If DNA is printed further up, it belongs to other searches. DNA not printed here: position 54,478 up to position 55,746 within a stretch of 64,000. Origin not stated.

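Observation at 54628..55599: Orphan nucleotidyltransferase-fold-like protein with dead-looking active site and a 20-aa poly-basic insert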

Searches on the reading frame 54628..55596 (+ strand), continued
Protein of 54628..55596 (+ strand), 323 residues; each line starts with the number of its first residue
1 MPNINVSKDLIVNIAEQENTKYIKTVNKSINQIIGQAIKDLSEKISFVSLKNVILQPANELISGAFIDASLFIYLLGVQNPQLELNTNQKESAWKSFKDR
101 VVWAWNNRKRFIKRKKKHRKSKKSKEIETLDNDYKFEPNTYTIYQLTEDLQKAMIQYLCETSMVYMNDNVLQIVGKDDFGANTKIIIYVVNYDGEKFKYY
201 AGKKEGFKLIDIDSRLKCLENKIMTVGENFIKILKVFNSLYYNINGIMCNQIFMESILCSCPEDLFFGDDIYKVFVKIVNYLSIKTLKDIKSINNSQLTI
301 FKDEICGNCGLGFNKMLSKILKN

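Call 27: search_protein_representatives(alignment_id=A2)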
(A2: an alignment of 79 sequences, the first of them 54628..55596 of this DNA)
Query: 79 sequences, 322 profile positions. Proteins with E-value up to 0.001 (for the whole library): 128; up to 1e-10: 99; up to 1e-30: 75. The best 128 are listed.
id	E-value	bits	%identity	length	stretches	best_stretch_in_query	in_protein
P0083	3.7e-135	466.5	-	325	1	1-321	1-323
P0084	4.5e-132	456.4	-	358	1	1-319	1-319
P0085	3.5e-117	407.5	-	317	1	1-321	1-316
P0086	8.0e-105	366.8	-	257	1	66-320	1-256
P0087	6.4e-101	354.0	-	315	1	4-319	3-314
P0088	1.5e-92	326.5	-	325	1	4-319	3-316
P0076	2.2e-90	319.4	-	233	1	1-233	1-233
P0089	2.6e-89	315.9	-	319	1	1-319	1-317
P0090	1.2e-86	307.1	-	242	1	1-237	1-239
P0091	1.5e-82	293.6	-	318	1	4-318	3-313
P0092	1.6e-73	264.0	-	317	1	3-318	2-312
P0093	1.8e-73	263.8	-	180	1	142-318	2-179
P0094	8.3e-65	235.4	-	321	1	3-319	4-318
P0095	1.1e-63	231.6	-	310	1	6-320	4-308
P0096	6.4e-63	229.2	-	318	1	3-309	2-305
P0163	2.4e-25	105.7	-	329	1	4-307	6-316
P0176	7.9e-12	61.3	-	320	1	7-318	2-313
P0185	2.0e-09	53.4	-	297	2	127-317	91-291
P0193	7.6e-06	41.6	-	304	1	128-296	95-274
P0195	2.3e-05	40.0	-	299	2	126-319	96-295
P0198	3.7e-05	39.4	-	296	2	115-315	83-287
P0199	6.1e-05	38.6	-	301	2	120-303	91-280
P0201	6.7e-05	38.5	-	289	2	130-318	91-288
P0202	1.8e-04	37.1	-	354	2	106-318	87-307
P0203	1.8e-04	37.1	-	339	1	109-298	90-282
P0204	3.1e-04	36.3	-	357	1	103-296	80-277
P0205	4.1e-04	35.9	-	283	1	161-309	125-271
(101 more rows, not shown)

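Call 28: search_protein_families(library=pfam, proteins=[P0185, P0193, P0195, P0198, P0199, P0201, P0202, P0203, P0204, P0176], max_evalue=0.01)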
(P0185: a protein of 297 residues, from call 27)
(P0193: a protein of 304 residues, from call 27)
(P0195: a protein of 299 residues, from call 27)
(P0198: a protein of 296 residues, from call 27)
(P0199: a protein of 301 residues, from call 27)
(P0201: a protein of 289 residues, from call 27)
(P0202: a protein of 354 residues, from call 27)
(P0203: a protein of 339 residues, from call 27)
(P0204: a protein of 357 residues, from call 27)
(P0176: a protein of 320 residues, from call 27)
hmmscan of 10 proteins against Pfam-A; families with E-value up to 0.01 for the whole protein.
P0185 (297 aa): 0 families

P0193 (304 aa): 0 families

P0195 (299 aa): 0 families

P0198 (296 aa): 1 family
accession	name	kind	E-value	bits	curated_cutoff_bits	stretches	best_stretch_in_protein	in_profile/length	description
PF22200.2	ExsA_N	-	0.0024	18.7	27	1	33-125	13-105/136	ExsA N-terminal regulatory domain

P0199 (301 aa): 0 families

P0201 (289 aa): 1 family
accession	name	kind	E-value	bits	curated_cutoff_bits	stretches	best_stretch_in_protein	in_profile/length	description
PF16669.11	TTC5_OB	-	0.0064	16.6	30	0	110-170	7-62/115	Tetratricopeptide repeat protein 5 OB fold domain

P0202 (354 aa): 0 families

P0203 (339 aa): 0 families

P0204 (357 aa): 0 families

P0176 (320 aa): 1 family
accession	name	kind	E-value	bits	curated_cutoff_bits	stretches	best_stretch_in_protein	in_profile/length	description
PF01335.27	DED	-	0.0085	16.7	35.9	0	199-237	37-75/82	Death effector domain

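Call 29: fold_search(model_id=the predicted structure, library=pdb)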
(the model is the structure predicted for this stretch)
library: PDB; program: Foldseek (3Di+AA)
matches with E <= 10: 396; with E <= 0.001: 42
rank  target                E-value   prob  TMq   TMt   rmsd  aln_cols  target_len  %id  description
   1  7x4t_B                1.9e-08  1.00  0.61  0.67   5.6       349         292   13  LpCdnE UMPNPP Mg complex (released 2023-03-08)
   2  7x4f                  9.0e-08  1.00  0.56  0.62   6.7       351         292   11  Native CD-NTase LpCdnE (released 2023-03-08)
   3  7x4t_A                1.2e-07  1.00  0.61  0.66   9.1       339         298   13  LpCdnE UMPNPP Mg complex (released 2023-03-08)
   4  6e0k                  1.4e-07  1.00  0.58  0.63   6.5       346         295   12  Structure of Rhodothermus marinus CdnE c-UMP-AMP synthase (released 2019-02-20)
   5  7x4q_A                1.9e-07  1.00  0.61  0.67   5.7       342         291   12  LpCdnE UTP Mg complex (released 2023-03-08)
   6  7x4q_B                2.8e-07  1.00  0.61  0.66   5.0       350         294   13  LpCdnE UTP Mg complex (released 2023-03-08)
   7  6e0l                  3.2e-07  1.00  0.57  0.62   6.6       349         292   12  Structure of Rhodothermus marinus CdnE c-UMP-AMP synthase with Apcpp and Upnpp (released 2019-02-20)
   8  6e0m                  3.5e-07  1.00  0.59  0.68   7.7       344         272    8  Structure of Elizabethkingia meningoseptica CdnE cyclic dinucleotide synthase (released 2019-02-20)
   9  7x4a                  4.5e-07  1.00  0.64  0.69   9.0       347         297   10  Native CD-NTase ClCdnE (released 2023-03-08)
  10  6e0n                  9.4e-07  1.00  0.59  0.69   7.7       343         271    8  Structure of Elizabethkingia meningoseptica CdnE cyclic dinucleotide synthase with GTP and Apcpp (released 2019-02-20)
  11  6e0o_A                9.4e-07  1.00  0.59  0.68   7.7       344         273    8  Structure of Elizabethkingia meningoseptica CdnE cyclic dinucleotide synthase with pppA[3'-5']pA (released 2019-02-20)
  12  7x4c                  4.8e-06  1.00  0.55  0.57  10.0       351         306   11  Native CD-NTase EfCdnE (released 2023-03-08)
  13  6p8v_G                5.0e-06  1.00  0.55  0.56   6.4       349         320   11  Structure of E. coli MS115-1 HORMA:CdnC:Trip13 complex (released 2019-12-25)
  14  6wt8                  5.9e-06  1.00  0.55  0.50  13.7       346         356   11  Structure of a STING-associated CdnE c-di-GMP synthase from Flavobacteriaceae sp. (released 2020-09-09)
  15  6u7b_A                2.4e-05  1.00  0.56  0.58   5.5       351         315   11  Structure of E. coli MS115-1 CdnC:HORMA-deltaN complex (released 2019-12-25)
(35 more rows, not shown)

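Call 48: search_protein_families(library=padloc, proteins=[P0185, P0193, P0195, P0198, P0199, P0201, P0202, P0203, P0204, P0205], max_evalue=0.01)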
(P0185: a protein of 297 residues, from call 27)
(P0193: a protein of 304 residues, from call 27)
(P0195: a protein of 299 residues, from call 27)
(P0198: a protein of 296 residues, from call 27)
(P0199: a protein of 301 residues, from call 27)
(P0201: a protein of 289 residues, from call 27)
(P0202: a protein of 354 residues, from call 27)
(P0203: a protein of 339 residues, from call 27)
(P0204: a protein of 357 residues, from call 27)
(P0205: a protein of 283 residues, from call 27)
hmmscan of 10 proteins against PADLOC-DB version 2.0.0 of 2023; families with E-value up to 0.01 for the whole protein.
P0185 (297 aa): 4 families
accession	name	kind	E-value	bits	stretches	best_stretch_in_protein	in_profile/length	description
PDLC00788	Cyclase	-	6.2e-15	53.5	1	40-260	34-257/297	oligonucleotide-cyclase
PDLC00794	Cyclase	-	1.9e-13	48.4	1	39-259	35-250/297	oligonucleotide-cyclase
PDLC00801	Cyclase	-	7.1e-13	46.4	1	24-263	25-254/295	oligonucleotide-cyclase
PDLC00789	Cyclase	-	3.8e-07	27.8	1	187-253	150-212/261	oligonucleotide-cyclase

P0193 (304 aa): 23 families
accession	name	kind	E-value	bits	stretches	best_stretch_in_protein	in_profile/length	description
PDLC00788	Cyclase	-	7.8e-48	161.5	1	29-296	24-291/297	oligonucleotide-cyclase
PDLC00801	Cyclase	-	1.1e-35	121.2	1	29-295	28-288/295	oligonucleotide-cyclase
PDLC00794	Cyclase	-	2.4e-31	107.1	1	27-294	25-288/297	oligonucleotide-cyclase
PDLC00789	Cyclase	-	1.4e-27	94.8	2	103-295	65-258/261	oligonucleotide-cyclase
PDLC00807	Cyclase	-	2.1e-16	58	1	51-254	78-273/342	oligonucleotide-cyclase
PDLC00772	Cyclase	-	2.7e-15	54.2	1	50-252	93-294/375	oligonucleotide-cyclase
PDLC00812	Cyclase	-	4.9e-15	53.1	1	34-296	71-346/352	oligonucleotide-cyclase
PDLC00784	Cyclase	-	3.2e-10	37.8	1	105-258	147-297/351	oligonucleotide-cyclase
PDLC00786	Cyclase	-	8.2e-07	26.7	1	144-241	124-207/293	oligonucleotide-cyclase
PDLC00808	Cyclase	-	8.3e-07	26.6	1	106-268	93-246/325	oligonucleotide-cyclase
PDLC00805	Cyclase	-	9.4e-07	26.6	1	144-213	144-207/314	oligonucleotide-cyclase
PDLC00823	Cyclase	-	1.3e-06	26.3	1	7-209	12-173/285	oligonucleotide-cyclase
PDLC00787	Cyclase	-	2.5e-06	25.1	1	108-214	88-186/333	oligonucleotide-cyclase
PDLC00780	Cyclase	-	7.4e-06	23.3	1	24-283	33-294/388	oligonucleotide-cyclase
PDLC00776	Cyclase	-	4e-05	21.1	1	142-209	112-174/287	oligonucleotide-cyclase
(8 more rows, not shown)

P0195 (299 aa): 8 families
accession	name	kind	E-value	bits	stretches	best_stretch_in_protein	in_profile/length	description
PDLC00788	Cyclase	-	6.5e-19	66.5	1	27-271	25-266/297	oligonucleotide-cyclase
PDLC00801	Cyclase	-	5e-17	60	2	187-260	176-249/295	oligonucleotide-cyclase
PDLC00794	Cyclase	-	4e-11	40.7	1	187-260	178-249/297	oligonucleotide-cyclase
PDLC00789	Cyclase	-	5.7e-11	40.4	1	188-270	149-227/261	oligonucleotide-cyclase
PDLC00772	Cyclase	-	6.1e-06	23.4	1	183-249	227-291/375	oligonucleotide-cyclase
PDLC00807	Cyclase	-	1e-05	22.9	1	177-244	201-263/342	oligonucleotide-cyclase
PDLC00808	Cyclase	-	2.6e-05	21.7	1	190-271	170-249/325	oligonucleotide-cyclase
PDLC00812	Cyclase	-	0.00029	17.6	0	188-250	233-295/352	oligonucleotide-cyclase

P0198 (296 aa): 8 families
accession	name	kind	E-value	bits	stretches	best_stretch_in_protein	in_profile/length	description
PDLC00788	Cyclase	-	2e-17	61.6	1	183-291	182-291/297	oligonucleotide-cyclase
PDLC00801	Cyclase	-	1.7e-13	48.4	1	24-258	23-251/295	oligonucleotide-cyclase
PDLC00794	Cyclase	-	8.4e-12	43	1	187-256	182-249/297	oligonucleotide-cyclase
PDLC00789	Cyclase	-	5.6e-08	30.6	1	186-260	151-221/261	oligonucleotide-cyclase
PDLC00772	Cyclase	-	1.4e-05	22.2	1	178-245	226-291/375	oligonucleotide-cyclase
PDLC00807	Cyclase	-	3.8e-05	21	1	178-242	206-265/342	oligonucleotide-cyclase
PDLC00787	Cyclase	-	0.00081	16.8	1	173-208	149-184/333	oligonucleotide-cyclase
PDLC00808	Cyclase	-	0.00088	16.6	1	188-272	172-254/325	oligonucleotide-cyclase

P0199 (301 aa): 4 families
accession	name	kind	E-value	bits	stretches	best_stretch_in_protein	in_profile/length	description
PDLC00788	Cyclase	-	2.7e-12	44.8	1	188-273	182-264/297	oligonucleotide-cyclase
PDLC00801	Cyclase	-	1.6e-08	32.1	1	192-281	180-272/295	oligonucleotide-cyclase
PDLC00794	Cyclase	-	7.2e-07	26.8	1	192-271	182-257/297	oligonucleotide-cyclase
PDLC00789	Cyclase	-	5.3e-05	20.8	1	189-262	149-218/261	oligonucleotide-cyclase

P0201 (289 aa): 5 families
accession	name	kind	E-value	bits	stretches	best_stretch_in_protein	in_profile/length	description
PDLC00788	Cyclase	-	4.1e-15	54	2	177-268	181-271/297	oligonucleotide-cyclase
PDLC00801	Cyclase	-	3.6e-13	47.3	2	178-266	176-267/295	oligonucleotide-cyclase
PDLC00794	Cyclase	-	1.1e-10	39.3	1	178-251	178-249/297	oligonucleotide-cyclase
PDLC00789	Cyclase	-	2.7e-08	31.6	1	179-256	149-222/261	oligonucleotide-cyclase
PDLC00772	Cyclase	-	4.3e-05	20.6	1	167-233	220-284/375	oligonucleotide-cyclase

P0202 (354 aa): 4 families
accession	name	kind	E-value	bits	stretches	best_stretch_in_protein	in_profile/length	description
PDLC00788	Cyclase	-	3.6e-11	41.1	1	175-308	158-291/297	oligonucleotide-cyclase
PDLC00794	Cyclase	-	4.3e-09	34.1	1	175-272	154-248/297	oligonucleotide-cyclase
PDLC00801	Cyclase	-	3.6e-08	30.9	1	32-307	31-288/295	oligonucleotide-cyclase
PDLC00789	Cyclase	-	0.0021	15.6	1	175-278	124-222/261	oligonucleotide-cyclase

P0203 (339 aa): 5 families
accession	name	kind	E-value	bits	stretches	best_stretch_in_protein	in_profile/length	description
PDLC00788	Cyclase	-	1.2e-12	46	1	189-304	180-294/297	oligonucleotide-cyclase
PDLC00801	Cyclase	-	9.8e-08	29.5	1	191-301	176-289/295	oligonucleotide-cyclase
PDLC00789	Cyclase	-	1.6e-07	29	1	194-298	151-256/261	oligonucleotide-cyclase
PDLC00794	Cyclase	-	2.2e-07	28.4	1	179-300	165-289/297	oligonucleotide-cyclase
PDLC00812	Cyclase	-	0.0001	19.1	1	181-301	221-346/352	oligonucleotide-cyclase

P0204 (357 aa): 2 families
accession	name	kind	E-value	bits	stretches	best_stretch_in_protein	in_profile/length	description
PDLC00801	Cyclase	-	4.8e-08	30.5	1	188-266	175-252/295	oligonucleotide-cyclase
PDLC00794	Cyclase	-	7e-05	20.2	1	189-263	178-249/297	oligonucleotide-cyclase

P0205 (283 aa): 3 families
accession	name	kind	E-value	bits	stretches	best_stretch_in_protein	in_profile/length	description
PDLC00788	Cyclase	-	4.2e-08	31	1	40-254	28-265/297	oligonucleotide-cyclase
PDLC00801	Cyclase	-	1.3e-05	22.5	1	8-242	8-247/295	oligonucleotide-cyclase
PDLC00789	Cyclase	-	9.9e-05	19.9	1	183-251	152-224/261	oligonucleotide-cyclase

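Call 49: search_solved_structures(query=P0202, max_evalue=1, show_alignments=2)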
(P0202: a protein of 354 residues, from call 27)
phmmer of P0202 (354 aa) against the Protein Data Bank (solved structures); distinct sequences matched with E-value up to 1: 5.
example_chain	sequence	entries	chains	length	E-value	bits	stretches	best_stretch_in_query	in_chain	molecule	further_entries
6e0k_A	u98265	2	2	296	0.00026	23.7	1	198-291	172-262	cGAS/DncV-like nucleotidyltransferase in E. coli homolog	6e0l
7x4c_A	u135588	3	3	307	0.00038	23.2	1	177-280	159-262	EfCdnE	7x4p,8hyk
6e0m_A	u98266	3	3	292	0.0089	18.7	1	196-269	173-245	cGAS/DncV-like nucleotidyltransferase in E. coli homolog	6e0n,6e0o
7x4f_A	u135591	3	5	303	0.087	15.4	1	198-278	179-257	Cyclic dipyrimidine nucleotide synthase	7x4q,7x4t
8bep_F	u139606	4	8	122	0.86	12.1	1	7-51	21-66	Cytochrome b-c1 complex subunit 7-2, mitochondrial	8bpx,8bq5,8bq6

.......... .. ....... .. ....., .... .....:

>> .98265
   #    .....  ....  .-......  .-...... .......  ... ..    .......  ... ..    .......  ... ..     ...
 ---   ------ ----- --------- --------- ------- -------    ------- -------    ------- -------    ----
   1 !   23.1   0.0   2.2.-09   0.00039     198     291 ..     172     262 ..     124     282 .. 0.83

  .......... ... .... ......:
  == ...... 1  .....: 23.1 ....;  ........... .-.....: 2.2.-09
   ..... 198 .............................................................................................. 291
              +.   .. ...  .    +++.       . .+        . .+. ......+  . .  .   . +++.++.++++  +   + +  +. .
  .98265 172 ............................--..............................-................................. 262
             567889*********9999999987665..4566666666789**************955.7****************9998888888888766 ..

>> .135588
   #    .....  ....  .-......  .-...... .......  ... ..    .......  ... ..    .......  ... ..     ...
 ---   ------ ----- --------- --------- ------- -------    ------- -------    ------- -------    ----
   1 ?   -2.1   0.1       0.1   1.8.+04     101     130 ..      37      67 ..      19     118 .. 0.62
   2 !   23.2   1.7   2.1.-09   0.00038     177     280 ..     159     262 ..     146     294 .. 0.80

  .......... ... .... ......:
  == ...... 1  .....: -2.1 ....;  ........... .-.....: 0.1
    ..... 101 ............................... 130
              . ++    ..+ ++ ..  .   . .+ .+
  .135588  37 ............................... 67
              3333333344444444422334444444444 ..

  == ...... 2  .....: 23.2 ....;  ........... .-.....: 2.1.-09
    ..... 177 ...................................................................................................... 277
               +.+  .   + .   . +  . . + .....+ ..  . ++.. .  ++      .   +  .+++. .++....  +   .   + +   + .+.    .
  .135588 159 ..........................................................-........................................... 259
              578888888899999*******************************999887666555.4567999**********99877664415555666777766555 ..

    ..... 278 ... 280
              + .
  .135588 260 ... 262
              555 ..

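Call 52: find_encoding_contigs(protein=P0082, flank=6000, max_places=3)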
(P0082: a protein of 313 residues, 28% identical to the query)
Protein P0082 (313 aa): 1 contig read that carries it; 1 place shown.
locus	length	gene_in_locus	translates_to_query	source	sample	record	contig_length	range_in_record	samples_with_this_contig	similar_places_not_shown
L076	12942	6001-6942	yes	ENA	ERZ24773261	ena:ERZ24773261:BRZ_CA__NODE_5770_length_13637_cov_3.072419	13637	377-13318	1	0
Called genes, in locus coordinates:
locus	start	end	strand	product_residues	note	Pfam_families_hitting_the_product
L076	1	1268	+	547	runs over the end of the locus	?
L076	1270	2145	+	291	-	PF01745:IPT (weak), PF01715:IPPT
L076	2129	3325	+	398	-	PF06838:Met_gamma_lyase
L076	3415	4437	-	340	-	PF00589:Phage_integrase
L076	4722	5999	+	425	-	PF02403:Seryl_tRNA_N, PF00587:tRNA-synt_2b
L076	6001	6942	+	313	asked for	PF26305:CD_NTase_C (weak)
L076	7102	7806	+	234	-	PF04542:Sigma70_r2, PF04545:Sigma70_r4, PF01381:HTH_3 (weak)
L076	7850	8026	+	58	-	-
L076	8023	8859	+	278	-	PF13398:Peptidase_M50B (weak), PF02163:Peptidase_M50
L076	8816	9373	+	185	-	PF18967:PycTM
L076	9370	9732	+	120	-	-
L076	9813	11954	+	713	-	PF13569:DUF4132 (weak)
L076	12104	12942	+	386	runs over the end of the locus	?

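Call 55: search_protein_families(library=pfam, proteins=[L062:1327-1758:+, L062:1758-2186:+, L062:2186-2959:+, L062:2975-3982:+, L062:3992-4948:+, L062:5739-6644:+, L062:6656-7147:+, L062:7367-7756:+], max_evalue=0.001)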
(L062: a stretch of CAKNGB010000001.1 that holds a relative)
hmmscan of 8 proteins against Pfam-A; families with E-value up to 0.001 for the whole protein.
L062:1327-1758:+ (144 aa): 1 family
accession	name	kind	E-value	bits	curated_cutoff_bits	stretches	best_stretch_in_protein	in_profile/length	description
PF01451.26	LMWPc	-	1.9e-15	57.7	23.2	1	6-133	1-143/144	Low molecular weight phosphotyrosine protein phosphatase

L062:1758-2186:+ (143 aa): 1 family
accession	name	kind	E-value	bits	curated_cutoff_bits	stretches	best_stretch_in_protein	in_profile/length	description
PF02502.23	LacAB_rpiB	-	8.4e-51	172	24.7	1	2-139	1-138/138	Ribose/Galactose Isomerase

L062:2186-2959:+ (258 aa): 0 families

L062:2975-3982:+ (336 aa): 2 families
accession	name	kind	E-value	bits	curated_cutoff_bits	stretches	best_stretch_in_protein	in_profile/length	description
PF02800.25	Gp_dh_C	-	2.8e-67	225.6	24.4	1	157-314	1-158/158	Glyceraldehyde 3-phosphate dehydrogenase, C-terminal domain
PF00044.30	Gp_dh_N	-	8.4e-36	122.8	31.7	1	4-104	1-100/101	Glyceraldehyde 3-phosphate dehydrogenase, NAD binding domain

L062:3992-4948:+ (319 aa): 0 families

L062:5739-6644:+ (302 aa): 2 families
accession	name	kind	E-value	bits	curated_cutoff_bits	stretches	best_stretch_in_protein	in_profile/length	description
PF19568.5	Spore_III_AA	-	1.5e-59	202.1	27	1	4-295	7-303/306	Sporulation stage III, protein AA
PF00437.27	T2SSE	-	6.5e-06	25.5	24.9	1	150-255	146-249/370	Type II/IV secretion system protein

L062:6656-7147:+ (164 aa): 1 family
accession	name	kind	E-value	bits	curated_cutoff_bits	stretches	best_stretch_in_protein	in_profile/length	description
PF09548.15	Spore_III_AB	-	2.7e-18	67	32.5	1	2-164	1-170/170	Stage III sporulation protein AB (spore_III_AB)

L062:7367-7756:+ (130 aa): 1 family
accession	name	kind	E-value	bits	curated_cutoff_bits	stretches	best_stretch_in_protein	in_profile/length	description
PF06686.16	SpoIIIAC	-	7.8e-28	96.8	24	2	72-127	1-56/56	Stage III sporulation protein AC/AD protein family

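Call 72: find_encoding_contigs(protein=P0185, flank=6000, max_places=3)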
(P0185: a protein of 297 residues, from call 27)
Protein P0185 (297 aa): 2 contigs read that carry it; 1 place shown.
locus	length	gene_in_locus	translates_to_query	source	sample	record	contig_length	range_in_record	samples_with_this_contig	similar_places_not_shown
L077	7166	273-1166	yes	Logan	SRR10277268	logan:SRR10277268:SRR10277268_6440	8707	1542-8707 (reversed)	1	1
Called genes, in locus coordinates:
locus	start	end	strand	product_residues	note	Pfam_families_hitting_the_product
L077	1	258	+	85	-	?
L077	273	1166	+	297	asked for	PF26305:CD_NTase_C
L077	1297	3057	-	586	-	PF12679:ABC2_membrane_2, PF10920:DUF2705, PF12730:ABC2_membrane_4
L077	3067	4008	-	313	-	PF00005:ABC_tran, PF13304:AAA_21 (weak), PF13732:DrrA1-3_C (weak)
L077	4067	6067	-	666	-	PF03551:PadR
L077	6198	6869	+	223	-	PF01863:YgjP-like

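Call 73: find_encoding_contigs(protein=P0163, flank=6000, max_places=3)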
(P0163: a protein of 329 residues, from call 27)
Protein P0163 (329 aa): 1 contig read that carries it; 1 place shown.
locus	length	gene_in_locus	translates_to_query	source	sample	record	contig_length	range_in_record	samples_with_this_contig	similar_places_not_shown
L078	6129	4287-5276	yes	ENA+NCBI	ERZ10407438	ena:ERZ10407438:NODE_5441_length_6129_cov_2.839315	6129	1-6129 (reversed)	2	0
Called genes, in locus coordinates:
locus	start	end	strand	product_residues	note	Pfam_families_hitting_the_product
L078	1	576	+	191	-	?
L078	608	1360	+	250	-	PF12146:Hydrolase_4 (weak), PF00561:Abhydrolase_1, PF12697:Abhydrolase_6, PF08386:Abhydrolase_4 (weak)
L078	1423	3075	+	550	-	PF08245:Mur_ligase_M, PF02875:Mur_ligase_C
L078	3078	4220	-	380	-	PF02899:Phage_int_SAM_1, PF00589:Phage_integrase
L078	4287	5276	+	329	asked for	-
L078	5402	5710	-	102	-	PF07561:DUF1540 (faint)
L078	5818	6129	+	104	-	?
